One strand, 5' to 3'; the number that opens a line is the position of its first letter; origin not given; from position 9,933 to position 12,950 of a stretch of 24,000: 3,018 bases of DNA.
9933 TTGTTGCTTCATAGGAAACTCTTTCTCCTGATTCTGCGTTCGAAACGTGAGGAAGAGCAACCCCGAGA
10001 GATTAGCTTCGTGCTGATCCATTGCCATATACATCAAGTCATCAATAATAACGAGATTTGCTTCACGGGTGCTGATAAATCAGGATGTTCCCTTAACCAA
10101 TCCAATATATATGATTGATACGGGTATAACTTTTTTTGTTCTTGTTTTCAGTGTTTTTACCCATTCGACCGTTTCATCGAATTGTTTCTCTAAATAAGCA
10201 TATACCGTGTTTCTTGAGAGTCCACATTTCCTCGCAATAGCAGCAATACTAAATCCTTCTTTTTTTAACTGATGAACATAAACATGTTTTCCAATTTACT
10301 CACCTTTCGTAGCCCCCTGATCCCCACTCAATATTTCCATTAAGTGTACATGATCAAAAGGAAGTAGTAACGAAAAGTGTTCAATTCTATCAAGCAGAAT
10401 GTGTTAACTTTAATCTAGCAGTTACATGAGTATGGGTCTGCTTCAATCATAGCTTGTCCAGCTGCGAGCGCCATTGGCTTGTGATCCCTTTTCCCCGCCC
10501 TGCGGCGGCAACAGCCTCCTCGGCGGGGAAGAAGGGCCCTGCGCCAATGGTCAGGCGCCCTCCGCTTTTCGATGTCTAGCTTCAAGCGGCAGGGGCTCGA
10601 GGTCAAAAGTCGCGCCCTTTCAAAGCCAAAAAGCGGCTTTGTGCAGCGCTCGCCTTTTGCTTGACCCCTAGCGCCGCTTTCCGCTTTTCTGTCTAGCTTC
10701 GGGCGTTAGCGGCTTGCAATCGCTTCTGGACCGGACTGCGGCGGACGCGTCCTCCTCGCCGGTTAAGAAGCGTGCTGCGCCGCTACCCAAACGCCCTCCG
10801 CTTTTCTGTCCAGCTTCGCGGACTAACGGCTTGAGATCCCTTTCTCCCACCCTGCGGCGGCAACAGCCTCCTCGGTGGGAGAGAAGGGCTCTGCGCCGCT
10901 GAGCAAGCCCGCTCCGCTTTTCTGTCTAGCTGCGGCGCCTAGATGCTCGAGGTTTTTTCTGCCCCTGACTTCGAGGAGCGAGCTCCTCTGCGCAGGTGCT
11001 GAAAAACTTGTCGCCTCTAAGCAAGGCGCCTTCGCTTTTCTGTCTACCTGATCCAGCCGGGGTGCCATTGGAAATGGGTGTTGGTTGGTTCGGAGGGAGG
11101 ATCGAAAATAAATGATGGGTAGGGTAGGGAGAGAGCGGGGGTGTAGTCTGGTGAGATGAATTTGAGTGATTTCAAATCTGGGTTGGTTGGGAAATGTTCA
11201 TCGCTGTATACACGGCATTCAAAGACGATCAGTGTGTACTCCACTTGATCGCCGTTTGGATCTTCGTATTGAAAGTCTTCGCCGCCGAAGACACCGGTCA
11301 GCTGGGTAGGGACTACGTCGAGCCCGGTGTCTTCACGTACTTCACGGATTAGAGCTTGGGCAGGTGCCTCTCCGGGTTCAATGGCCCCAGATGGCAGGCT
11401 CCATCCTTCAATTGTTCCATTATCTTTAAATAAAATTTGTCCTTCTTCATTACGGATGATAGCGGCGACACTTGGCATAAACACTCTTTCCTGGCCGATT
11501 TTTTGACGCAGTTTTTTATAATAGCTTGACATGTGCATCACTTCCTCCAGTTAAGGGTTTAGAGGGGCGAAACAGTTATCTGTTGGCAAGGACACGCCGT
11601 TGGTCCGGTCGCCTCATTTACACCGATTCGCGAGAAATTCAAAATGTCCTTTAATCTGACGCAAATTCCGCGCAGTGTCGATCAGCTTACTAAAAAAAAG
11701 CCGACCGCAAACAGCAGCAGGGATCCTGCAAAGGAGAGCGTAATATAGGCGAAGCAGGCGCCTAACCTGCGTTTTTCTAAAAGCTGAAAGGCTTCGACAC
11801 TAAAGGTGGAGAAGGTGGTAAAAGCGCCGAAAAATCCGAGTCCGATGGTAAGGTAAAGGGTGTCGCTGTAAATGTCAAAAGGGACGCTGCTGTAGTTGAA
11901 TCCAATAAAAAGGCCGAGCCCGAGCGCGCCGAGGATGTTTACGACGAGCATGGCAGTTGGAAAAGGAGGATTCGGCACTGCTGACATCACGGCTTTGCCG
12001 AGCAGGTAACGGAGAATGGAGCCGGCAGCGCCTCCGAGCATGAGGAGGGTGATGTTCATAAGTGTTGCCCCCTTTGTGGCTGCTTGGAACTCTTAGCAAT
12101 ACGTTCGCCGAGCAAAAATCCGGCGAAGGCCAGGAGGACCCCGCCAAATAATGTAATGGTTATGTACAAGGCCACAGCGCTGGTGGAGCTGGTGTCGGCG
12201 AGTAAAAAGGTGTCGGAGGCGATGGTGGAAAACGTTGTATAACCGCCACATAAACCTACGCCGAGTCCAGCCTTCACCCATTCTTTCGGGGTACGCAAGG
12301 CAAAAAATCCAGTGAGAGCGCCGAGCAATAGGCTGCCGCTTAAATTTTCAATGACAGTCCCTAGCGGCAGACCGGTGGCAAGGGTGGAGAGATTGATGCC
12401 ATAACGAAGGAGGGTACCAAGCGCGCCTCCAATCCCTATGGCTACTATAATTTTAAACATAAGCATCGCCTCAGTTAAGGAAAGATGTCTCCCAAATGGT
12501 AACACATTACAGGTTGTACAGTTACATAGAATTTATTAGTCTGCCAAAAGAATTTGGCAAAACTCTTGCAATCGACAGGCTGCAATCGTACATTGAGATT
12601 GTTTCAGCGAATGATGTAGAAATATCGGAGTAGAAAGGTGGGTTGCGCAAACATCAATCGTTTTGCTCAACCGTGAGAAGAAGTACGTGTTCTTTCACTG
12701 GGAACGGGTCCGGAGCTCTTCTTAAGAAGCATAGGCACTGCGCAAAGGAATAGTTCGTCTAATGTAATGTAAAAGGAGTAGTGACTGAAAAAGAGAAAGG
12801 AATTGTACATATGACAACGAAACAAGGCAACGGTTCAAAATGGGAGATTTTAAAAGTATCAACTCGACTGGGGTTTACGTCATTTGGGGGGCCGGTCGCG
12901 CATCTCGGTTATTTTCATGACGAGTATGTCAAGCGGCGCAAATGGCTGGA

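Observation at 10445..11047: Tandem GC-rich repeats of about 117 bp whose long hairpin is preserved by compensatory substitutions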

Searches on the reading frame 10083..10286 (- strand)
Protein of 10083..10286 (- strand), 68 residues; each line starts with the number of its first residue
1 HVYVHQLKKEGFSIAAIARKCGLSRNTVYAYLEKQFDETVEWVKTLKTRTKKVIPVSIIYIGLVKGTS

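Call 64: search_protein_families(library=pfam, proteins=[window:10083-10286:-], max_evalue=1)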
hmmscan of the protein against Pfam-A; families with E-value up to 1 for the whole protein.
seq(68 aa): 37 families (the best 25 are shown)
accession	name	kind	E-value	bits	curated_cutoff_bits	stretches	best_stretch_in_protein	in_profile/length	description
PF02796.21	HTH_7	-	2.7e-06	27.8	23.8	1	4-35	14-45/45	Helix-turn-helix domain of resolvase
PF13384.12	HTH_23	-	5.6e-06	26.5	24.6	1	7-32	13-38/50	Homeodomain-like domain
PF06056.18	Terminase_5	-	6.7e-06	26.4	20.3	1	10-35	12-37/58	Putative ATPase subunit of terminase (gpP-like)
PF14493.12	HTH_40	-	2.9e-05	24.7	27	1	6-53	7-56/89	Helix-turn-helix domain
PF08281.18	Sigma70_r4_2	-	0.00012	22.1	25.7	1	10-32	25-47/54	Sigma-70, region 4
PF13936.12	HTH_38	-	0.00015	21.9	27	1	5-29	14-38/44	Helix-turn-helix domain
PF13518.12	HTH_28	-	0.00035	21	25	1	6-32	7-33/52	Helix-turn-helix domain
PF15978.11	TnsD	-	0.00083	18.9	32.4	1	5-48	192-236/355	Tn7-like transposition protein D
PF13693.12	HTH_35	-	0.00087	19.7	25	1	6-38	10-42/75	Winged helix-turn-helix DNA-binding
PF09339.16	HTH_IclR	-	0.0012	19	22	1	10-33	17-40/52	IclR helix-turn-helix domain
PF00440.29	TetR_N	-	0.0018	18.4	24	1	11-31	16-36/47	Bacterial regulatory proteins, tetR family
PF13551.12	HTH_29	-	0.0019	18.7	28.1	1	9-34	9-35/64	Winged helix-turn helix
PF01978.25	TrmB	-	0.0021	18.3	25.6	1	2-52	13-61/68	Sugar-specific transcriptional regulator TrmB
PF13412.12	HTH_24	-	0.0023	17.9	21.9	1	13-34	19-40/48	Winged helix-turn-helix DNA-binding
PF13309.12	HTH_22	-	0.0024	18.3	29.6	1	13-32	43-62/63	HTH domain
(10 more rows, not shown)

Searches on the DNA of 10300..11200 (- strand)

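Call 8: search_rna_families(source=window, start=10300, end=11200, threshold=evalue, max_evalue=10, show_alignments=3)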
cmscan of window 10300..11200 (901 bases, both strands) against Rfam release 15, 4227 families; matches with E-value up to 10: 7.
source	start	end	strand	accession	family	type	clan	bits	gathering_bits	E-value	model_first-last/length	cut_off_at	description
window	10486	10530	-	RF02993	ilvH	Cis-reg;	-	18.1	55.1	1.1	11-62/68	no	ilvH RNA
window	11004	11069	-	RF01386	isrB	Gene; sRNA;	-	16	35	4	1-87/87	no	isrB Hfq binding RNA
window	10830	10895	-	RF00767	mir-150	Gene; miRNA;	-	14.9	55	6.4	1-82/82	no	mir-150 microRNA precursor family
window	10940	11041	-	RF02421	Bp1_684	Gene; sRNA;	-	14.3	44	2.5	1-113/113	no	Burkholderia sRNA Bp1_Cand684_SIPHT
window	11031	11179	+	RF02142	HOXA11-AS1_6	Gene; lncRNA;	-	11.3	50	7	1-179/179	no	HOXA11 antisense RNA 1 conserved region 6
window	10813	10925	+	RF01390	isrG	Gene; sRNA;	-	10.5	100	2.5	1-279/279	no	isrG Hfq binding RNA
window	10956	11037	+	RF01390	isrG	Gene; sRNA;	-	9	100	7.3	1-279/279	no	isrG Hfq binding RNA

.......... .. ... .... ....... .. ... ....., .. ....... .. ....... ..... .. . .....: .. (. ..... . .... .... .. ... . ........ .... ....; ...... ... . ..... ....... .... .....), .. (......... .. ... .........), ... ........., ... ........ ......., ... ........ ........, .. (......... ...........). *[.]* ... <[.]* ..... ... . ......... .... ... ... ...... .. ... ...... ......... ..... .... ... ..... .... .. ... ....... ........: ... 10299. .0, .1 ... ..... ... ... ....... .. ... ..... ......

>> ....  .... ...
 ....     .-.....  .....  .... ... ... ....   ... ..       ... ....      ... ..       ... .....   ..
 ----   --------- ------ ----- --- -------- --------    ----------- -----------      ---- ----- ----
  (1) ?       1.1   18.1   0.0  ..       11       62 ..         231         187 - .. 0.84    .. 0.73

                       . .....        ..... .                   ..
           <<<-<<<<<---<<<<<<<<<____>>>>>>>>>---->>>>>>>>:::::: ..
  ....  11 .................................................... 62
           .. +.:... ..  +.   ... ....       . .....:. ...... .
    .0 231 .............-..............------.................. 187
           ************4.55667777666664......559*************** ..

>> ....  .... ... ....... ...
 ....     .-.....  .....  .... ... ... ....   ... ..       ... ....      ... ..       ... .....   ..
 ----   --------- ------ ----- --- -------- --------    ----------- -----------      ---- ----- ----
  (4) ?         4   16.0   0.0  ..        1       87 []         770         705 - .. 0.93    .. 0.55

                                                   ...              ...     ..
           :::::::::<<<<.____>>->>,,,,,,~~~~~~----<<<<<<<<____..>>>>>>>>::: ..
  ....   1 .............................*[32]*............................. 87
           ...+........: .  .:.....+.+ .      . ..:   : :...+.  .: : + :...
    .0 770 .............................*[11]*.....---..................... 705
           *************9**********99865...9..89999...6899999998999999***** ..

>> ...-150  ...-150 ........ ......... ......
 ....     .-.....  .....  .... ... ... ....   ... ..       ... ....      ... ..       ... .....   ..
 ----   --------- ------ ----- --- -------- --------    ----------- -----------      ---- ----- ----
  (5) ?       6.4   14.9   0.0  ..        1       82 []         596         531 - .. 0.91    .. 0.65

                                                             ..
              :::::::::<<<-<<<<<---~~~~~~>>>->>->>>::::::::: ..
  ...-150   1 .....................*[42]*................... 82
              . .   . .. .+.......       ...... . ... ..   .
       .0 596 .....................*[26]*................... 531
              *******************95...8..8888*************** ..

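Call 65: search_dna_similar(query=window:10445-11050:-, collection=plasmids, mode=distant, max_evalue=0.001, max_rows=25)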
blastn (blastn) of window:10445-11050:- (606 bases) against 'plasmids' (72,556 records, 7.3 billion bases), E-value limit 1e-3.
No match.

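Call 66: search_dna_similar(query=window:10445-11050:-, collection=phages, mode=distant, max_evalue=0.001, max_rows=15)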
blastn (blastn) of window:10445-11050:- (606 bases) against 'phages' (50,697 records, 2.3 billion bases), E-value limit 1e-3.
No match.

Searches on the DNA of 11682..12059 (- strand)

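Call 56: search_with_rna_model(model_id=R1, sources=[L029, L030, L031, L032, L033, L001], max_evalue=1)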
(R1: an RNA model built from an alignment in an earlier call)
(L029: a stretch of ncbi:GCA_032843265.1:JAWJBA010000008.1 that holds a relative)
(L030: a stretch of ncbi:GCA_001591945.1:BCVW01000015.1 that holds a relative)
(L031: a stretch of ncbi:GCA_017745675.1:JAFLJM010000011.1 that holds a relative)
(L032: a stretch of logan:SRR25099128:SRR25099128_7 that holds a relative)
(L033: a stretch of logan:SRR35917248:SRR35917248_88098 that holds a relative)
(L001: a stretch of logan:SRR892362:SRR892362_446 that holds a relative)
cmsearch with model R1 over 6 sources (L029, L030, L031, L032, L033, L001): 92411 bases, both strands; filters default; matches with E-value up to 1: 7.
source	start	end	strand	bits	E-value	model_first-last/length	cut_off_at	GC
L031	16264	16384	+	86.7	2.5e-22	1-121/121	no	0.49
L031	6507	6629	+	84.9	8e-22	1-121/121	no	0.55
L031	6355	6502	+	54.7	2.1e-13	1-121/121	no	0.55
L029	10871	10992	+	37.2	1.6e-08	1-121/121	no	0.46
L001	1345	1383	+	31.9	5.1e-07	1-39/121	3'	0.49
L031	16388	16450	+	19.3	0.0016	1-121/121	no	0.43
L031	13819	13868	+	17.5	0.0053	1-121/121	no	0.48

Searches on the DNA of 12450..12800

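Call 76: search_rna_families(source=window, start=12450, end=12800, threshold=evalue, max_evalue=5)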
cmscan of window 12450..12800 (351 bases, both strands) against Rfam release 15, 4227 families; matches with E-value up to 5: 2.
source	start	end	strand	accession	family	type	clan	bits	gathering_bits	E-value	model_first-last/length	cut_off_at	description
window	12597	12626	+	RF04103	mir-8356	Gene; miRNA;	-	16.9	70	1.5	17-46/65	no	mir-8356 microRNA precursor family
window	12520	12664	+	RF02148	MESTIT1_1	Gene; lncRNA;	-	16.8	50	4.9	1-144/144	no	MEST intronic transcript 1, antisense RNA conserved region 1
